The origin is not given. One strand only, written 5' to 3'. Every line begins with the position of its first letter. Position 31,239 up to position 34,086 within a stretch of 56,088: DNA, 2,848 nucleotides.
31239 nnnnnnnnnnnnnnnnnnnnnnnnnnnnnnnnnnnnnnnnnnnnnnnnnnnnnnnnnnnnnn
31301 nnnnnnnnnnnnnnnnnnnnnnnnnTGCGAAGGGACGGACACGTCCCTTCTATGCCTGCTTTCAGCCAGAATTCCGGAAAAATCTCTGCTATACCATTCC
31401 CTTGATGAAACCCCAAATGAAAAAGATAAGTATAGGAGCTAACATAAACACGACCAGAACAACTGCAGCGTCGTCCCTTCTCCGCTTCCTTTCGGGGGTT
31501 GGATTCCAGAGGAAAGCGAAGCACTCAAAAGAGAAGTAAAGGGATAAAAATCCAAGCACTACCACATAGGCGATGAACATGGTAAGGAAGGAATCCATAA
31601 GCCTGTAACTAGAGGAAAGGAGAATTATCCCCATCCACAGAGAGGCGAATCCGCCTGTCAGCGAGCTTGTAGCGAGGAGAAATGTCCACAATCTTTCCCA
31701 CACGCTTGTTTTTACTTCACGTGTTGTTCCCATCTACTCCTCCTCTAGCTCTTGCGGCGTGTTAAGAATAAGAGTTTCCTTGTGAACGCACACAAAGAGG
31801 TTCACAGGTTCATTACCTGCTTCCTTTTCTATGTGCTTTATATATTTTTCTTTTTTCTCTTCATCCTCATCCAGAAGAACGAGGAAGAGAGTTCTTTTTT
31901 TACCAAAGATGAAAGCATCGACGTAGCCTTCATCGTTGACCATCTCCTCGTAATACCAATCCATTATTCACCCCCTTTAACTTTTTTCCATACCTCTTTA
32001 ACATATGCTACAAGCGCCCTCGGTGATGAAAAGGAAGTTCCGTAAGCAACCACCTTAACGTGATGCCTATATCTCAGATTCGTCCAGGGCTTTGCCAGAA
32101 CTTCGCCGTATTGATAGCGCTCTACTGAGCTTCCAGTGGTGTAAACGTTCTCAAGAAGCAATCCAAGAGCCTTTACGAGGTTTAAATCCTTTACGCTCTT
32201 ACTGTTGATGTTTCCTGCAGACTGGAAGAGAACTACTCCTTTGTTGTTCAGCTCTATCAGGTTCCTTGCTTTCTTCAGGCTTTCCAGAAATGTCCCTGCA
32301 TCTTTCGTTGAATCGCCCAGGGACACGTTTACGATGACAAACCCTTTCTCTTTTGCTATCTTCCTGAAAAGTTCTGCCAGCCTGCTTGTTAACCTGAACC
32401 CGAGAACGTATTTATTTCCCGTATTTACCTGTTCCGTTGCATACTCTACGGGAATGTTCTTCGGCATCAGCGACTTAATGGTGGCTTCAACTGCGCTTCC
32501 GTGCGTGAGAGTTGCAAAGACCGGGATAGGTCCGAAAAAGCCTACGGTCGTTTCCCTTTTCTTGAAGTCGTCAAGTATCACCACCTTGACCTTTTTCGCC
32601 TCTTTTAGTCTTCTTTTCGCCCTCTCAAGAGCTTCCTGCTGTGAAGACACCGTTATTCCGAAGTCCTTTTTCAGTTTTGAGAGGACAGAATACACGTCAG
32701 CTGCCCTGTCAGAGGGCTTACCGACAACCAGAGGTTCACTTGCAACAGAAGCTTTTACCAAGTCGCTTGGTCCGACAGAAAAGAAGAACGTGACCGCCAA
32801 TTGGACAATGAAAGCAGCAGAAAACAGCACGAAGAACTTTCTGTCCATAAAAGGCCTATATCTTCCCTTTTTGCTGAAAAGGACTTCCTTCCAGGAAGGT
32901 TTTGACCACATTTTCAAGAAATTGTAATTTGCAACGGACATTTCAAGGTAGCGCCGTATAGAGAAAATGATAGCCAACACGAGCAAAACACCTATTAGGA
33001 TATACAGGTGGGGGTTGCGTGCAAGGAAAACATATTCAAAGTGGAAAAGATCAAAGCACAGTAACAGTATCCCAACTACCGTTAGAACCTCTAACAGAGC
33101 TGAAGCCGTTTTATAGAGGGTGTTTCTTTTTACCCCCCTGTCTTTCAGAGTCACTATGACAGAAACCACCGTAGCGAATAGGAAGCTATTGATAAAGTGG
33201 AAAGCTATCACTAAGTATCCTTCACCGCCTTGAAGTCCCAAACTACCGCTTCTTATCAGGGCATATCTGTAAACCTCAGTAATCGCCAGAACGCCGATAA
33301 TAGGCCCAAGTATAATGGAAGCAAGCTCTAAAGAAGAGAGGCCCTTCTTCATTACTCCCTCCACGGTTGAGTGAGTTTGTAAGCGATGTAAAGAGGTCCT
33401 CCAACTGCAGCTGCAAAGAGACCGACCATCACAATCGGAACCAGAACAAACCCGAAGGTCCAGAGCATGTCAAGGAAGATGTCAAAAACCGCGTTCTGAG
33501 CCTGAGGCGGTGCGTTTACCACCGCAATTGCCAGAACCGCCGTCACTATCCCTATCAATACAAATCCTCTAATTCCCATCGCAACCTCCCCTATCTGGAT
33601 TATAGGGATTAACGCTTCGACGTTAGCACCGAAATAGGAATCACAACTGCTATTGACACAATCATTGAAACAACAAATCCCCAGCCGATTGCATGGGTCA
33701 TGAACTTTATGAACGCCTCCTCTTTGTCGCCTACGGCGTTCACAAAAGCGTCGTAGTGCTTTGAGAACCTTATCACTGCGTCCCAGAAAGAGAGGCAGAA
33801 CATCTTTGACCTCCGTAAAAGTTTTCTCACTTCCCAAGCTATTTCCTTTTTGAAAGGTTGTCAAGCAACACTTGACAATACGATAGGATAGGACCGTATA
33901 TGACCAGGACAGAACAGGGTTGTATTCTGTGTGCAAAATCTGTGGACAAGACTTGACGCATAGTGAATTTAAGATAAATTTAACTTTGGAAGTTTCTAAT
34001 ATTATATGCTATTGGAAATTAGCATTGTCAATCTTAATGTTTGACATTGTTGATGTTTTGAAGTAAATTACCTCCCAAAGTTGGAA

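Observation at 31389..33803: Operon of two tiny TM proteins, a polytopic membrane-anchored mini-subtilase, an acidic 76-aa protein and a 4-TM protein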

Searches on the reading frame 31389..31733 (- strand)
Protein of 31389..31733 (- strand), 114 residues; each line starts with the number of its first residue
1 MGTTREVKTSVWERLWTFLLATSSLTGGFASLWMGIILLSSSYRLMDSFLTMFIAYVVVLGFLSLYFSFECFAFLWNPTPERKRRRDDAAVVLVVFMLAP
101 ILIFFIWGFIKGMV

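Call 3: search_protein_families(library=pfam, proteins=[window:31389-31733:-], max_evalue=1)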
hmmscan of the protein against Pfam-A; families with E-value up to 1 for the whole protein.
window:31389-31733:- (114 aa): 3 families
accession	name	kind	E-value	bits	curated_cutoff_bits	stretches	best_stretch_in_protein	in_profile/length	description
PF03600.22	CitMHS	-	0.052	13.1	31.9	1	19-109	125-221/336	Citrate transporter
PF07284.16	BCHF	-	0.084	13.4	25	1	79-106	2-30/139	2-vinyl bacteriochlorophyllide hydratase (BCHF)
PF02990.21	EMP70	-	0.25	10.4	27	1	39-110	286-349/517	Endomembrane protein 70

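Call 4: search_protein_families(library=ncbifam, proteins=[window:31389-31733:-], max_evalue=1)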
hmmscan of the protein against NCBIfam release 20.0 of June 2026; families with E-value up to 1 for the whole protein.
window:31389-31733:- (114 aa): 2 families
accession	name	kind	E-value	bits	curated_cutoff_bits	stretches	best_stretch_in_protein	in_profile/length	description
NF042915.1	MAB_1171c_fam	subfamily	0.0012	18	100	1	30-105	35-113/362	MAB_1171c family putative transporter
TIGR02302.1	aProt_lowcomp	hypoth_equivalog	0.028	12.7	394.3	1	5-87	7-82/851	TIGR02302 family protein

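Call 41: search_protein_families(library=padloc, proteins=[window:31389-31733:-], max_evalue=0.01)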
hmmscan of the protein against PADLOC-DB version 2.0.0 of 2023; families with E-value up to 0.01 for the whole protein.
window:31389-31733:- (114 aa): 0 families

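Call 71: search_dna_similar(query=window:31392-31733:-, collection=plasmids, mode=protein, max_evalue=1, max_rows=10)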
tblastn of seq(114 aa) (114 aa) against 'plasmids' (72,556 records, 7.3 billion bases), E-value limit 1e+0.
No match.

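Call 72: find_homologous_proteins(query=window:31389-31733:-, max_evalue=0.01)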
Query window:31389-31733:- (114 aa): 2 proteins with E <= 0.01 among 18 candidates.
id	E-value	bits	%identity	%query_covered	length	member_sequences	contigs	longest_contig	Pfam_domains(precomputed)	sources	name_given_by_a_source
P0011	7.3e-45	170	72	96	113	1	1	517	-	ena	-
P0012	6.1e-44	167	100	71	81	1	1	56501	-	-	-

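Call 74: find_encoding_contigs(protein=P0011, flank=5000)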
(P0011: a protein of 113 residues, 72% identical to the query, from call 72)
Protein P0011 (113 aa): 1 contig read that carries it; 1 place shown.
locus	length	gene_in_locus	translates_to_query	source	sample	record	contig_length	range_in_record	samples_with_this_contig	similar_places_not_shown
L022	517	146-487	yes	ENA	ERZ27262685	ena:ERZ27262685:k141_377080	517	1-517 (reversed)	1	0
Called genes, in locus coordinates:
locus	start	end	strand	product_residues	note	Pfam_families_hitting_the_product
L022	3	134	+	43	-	?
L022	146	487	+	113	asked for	-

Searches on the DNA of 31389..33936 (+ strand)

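Call 6: search_dna_similar(query=window:31389-33936:+, collection=plasmids, mode=distant)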
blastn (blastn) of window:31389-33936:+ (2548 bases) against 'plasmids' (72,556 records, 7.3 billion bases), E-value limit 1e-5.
No match.

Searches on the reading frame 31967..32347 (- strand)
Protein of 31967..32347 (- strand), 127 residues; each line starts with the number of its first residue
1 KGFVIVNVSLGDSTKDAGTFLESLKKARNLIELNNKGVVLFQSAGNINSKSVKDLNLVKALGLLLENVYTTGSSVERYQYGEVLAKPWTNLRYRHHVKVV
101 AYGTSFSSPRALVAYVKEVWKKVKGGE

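Call 53: find_related_loci(query=A4, collection=metagenome_contigs, flank=6000)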
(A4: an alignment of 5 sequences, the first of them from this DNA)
Query A4 (127 aa) in metagenome_contigs; peptide patterns used: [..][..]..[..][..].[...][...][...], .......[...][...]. (x = any residue, [..] = any of these).
214 stretches matched a pattern; 2 encode a relative of the query (tblastn E <= 1e-3); 2 distinct loci.
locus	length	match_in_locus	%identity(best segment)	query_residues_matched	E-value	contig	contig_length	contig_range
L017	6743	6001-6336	39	4-120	2e-19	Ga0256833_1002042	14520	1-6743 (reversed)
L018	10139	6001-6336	38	4-120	1e-16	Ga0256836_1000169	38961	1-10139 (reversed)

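Call 54: find_related_loci(query=A4, collection=genome_contigs, flank=6000)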
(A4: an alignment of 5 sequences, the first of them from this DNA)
Query A4 (127 aa) in genome_contigs; peptide patterns used: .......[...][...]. (x = any residue, [..] = any of these).
16 stretches matched a pattern; 1 encode a relative of the query (tblastn E <= 1e-3); 1 distinct loci.
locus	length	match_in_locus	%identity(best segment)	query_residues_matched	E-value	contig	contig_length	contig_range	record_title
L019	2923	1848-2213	46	2-124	6e-30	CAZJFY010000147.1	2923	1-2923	MAG TPA_asm: uncultured bacterium isolate binchicken_co291_60 genome assembly, contig: NODE_18262_length_2923_cov_8.8891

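Call 88: search_protein_families(library=pfam, proteins=[L019:660-2222:+], max_evalue=0.1)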
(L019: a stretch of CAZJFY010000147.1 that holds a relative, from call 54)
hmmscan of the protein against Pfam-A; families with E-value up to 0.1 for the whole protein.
L019:660-2222:+ (520 aa): 2 families
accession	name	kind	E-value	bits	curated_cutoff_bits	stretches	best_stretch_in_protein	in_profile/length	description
PF00082.27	Peptidase_S8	-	0.0003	20.6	21.8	1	395-443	108-155/288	Subtilase family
PF17160.9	DUF5124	-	0.075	14.2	27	0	461-510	32-81/100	Domain of unknown function (DUF5124)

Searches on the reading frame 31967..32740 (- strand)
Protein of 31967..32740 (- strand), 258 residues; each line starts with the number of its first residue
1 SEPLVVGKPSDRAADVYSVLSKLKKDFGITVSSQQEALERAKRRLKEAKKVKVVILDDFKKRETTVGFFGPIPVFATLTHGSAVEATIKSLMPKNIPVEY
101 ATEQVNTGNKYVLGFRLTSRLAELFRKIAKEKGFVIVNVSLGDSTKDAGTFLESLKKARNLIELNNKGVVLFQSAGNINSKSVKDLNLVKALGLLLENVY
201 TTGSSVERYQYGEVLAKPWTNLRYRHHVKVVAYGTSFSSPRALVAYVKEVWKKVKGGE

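Call 80: search_solved_structures(query=A7, max_evalue=0.1, show_alignments=4)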
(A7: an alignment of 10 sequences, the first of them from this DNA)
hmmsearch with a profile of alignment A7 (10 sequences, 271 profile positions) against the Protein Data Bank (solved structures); distinct sequences matched with E-value up to 0.1: 24.
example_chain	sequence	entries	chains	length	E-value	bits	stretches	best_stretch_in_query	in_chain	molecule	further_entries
2gko_A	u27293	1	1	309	5.1e-05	25.7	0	212-256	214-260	microbial serine proteinases; subtilisin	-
5ffn_A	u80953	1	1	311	0.00059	22.3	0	130-192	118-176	Enzyme subtilase SubTY from Bacillus sp. TY145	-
1bh6_A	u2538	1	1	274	0.0023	20.3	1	136-253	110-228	SUBTILISIN DY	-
3eif_A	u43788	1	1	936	0.0026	20.1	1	80-189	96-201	C5a peptidase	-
9ekq_A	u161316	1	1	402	0.003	19.9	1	129-215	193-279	Lantibiotic leader peptide processing serine protease CylA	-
7yzx_A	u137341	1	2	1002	0.0032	19.8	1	80-189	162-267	C5a peptidase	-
1xf1_A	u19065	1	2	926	0.0033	19.8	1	80-189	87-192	C5a peptidase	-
8bty_A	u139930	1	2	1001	0.0039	19.6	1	80-189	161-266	C5a peptidase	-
1af4_A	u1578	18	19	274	0.0078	18.6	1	139-254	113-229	SUBTILISIN CARLSBERG | SUBTILISIN CARLSBERG, TYPE VIII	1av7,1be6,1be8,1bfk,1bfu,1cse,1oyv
1yu6_A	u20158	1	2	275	0.0079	18.6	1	139-254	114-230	Subtilisin Carlsberg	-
1scn_E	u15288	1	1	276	0.008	18.6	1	139-254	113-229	SUBTILISIN CARLSBERG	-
1ea7_A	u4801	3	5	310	0.0083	18.5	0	211-255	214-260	SERINE PROTEASE | 36KDA PROTEASE | Sphericase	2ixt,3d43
7bj3_A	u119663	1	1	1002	0.009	18.4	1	80-189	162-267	C5a peptidase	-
1c3l_A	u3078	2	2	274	0.0098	18.3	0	139-254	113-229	SUBTILISIN-CARLSBERG | Subtilisin Carlsberg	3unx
4h6w_A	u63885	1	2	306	0.011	18.1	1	124-252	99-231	N-terminal cyanobactin protease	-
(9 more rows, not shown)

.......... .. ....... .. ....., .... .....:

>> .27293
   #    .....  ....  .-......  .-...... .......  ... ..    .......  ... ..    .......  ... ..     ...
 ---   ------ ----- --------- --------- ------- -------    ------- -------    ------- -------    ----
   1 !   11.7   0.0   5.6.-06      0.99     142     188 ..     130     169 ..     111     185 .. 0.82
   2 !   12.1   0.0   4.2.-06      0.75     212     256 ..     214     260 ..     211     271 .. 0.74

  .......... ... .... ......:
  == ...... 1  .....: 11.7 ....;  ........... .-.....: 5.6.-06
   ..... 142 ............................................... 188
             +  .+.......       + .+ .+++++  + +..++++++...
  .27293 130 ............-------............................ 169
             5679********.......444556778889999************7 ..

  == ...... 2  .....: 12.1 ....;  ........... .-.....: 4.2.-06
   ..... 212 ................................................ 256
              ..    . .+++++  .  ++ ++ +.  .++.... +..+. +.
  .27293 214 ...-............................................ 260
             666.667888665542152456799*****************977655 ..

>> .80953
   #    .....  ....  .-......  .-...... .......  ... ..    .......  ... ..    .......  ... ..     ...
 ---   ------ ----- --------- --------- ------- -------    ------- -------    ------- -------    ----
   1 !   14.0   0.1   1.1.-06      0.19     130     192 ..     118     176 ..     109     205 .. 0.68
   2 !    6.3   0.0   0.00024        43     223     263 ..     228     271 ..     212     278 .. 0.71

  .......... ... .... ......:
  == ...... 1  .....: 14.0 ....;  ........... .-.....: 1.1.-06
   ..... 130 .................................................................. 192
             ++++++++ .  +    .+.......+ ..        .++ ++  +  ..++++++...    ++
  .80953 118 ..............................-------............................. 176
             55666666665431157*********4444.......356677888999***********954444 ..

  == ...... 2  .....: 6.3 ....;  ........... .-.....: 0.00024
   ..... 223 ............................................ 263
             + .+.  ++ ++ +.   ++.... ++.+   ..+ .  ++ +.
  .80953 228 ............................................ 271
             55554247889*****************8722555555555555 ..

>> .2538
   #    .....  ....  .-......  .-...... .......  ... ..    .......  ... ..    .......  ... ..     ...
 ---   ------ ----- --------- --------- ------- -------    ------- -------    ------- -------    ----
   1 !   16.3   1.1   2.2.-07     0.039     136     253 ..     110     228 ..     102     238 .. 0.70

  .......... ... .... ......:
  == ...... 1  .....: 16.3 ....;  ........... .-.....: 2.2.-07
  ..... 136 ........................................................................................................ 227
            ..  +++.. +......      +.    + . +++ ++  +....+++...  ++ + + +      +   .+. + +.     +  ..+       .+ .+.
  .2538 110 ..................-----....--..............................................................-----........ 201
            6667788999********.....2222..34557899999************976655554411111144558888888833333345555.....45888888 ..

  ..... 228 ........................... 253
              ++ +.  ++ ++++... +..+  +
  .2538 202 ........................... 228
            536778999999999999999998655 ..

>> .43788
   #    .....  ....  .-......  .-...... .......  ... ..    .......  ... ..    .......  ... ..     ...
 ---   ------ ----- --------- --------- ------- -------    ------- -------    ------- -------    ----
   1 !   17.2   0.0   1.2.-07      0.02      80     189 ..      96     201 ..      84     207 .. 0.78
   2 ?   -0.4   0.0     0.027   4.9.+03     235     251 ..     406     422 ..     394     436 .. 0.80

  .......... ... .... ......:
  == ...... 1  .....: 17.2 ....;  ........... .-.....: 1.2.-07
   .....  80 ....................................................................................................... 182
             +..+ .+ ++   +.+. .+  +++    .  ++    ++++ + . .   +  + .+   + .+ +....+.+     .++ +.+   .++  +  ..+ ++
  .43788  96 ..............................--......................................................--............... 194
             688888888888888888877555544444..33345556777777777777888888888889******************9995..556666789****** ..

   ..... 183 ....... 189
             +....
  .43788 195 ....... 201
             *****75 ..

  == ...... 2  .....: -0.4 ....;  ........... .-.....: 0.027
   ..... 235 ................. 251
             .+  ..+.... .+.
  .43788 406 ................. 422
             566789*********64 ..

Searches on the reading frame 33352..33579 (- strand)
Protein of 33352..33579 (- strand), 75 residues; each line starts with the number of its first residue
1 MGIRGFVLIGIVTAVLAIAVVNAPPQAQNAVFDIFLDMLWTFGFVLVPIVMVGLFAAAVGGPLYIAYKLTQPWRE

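Call 3: search_protein_families(library=pfam, proteins=[window:33352-33579:-], max_evalue=1)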
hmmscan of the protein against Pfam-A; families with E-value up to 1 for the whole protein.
window:33352-33579:- (75 aa): 1 family
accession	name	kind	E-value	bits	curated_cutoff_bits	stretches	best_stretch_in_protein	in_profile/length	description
PF02687.27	FtsX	-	0.069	13.6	25.5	1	7-62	59-111/120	FtsX-like permease C-terminal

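Call 4: search_protein_families(library=ncbifam, proteins=[window:33352-33579:-], max_evalue=1)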
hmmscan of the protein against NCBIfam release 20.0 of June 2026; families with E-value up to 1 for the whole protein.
window:33352-33579:- (75 aa): 1 family
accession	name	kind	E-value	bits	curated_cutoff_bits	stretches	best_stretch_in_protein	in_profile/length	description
NF007395.0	PRK09921.1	equivalog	0.015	14.5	618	1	9-66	145-199/445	D-serine transporter DsdX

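Call 41: search_protein_families(library=padloc, proteins=[window:33352-33579:-], max_evalue=0.01)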
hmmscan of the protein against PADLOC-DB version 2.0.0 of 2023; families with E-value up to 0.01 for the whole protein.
window:33352-33579:- (75 aa): 0 families

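Call 70: search_dna_similar(query=window:33355-33579:-, collection=plasmids, mode=protein, max_evalue=1, max_rows=10)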
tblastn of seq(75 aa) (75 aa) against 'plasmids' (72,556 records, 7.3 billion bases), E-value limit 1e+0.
No match.
